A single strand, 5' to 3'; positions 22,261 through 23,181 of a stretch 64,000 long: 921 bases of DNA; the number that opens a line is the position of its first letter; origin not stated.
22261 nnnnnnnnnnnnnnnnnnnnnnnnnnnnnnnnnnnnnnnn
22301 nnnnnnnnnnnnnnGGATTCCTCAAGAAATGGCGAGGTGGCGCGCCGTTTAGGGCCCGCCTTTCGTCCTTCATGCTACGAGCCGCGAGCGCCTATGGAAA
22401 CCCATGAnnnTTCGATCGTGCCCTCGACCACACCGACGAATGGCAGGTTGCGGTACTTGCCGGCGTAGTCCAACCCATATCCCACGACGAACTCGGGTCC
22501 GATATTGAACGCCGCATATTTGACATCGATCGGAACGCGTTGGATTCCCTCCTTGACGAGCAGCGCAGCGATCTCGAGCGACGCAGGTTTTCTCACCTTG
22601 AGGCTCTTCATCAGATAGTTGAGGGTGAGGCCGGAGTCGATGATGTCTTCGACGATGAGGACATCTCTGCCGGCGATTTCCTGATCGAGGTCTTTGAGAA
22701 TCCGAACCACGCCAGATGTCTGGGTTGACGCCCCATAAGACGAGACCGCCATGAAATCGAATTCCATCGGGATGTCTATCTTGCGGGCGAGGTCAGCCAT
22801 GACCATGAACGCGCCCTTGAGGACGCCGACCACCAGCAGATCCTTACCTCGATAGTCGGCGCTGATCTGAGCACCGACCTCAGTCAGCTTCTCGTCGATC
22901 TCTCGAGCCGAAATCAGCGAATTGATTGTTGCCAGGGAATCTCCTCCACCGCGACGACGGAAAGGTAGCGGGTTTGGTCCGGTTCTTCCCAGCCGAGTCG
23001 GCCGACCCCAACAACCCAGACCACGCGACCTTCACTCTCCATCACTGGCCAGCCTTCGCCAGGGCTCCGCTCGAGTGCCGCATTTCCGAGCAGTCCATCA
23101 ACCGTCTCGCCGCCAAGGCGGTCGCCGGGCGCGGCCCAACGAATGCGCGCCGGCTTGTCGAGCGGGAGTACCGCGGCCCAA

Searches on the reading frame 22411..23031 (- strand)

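Call 32: search_protein_families(library=pfam, proteins=[window:22411-23031:-], max_evalue=0.001)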
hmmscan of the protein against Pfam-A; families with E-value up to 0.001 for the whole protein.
window:22411-23031:- (207 aa): 1 family
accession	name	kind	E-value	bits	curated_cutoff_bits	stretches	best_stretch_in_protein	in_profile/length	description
PF00156.33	Pribosyltran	-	1.5e-24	86.6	26.3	1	46-189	6-157/158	Phosphoribosyl transferase domain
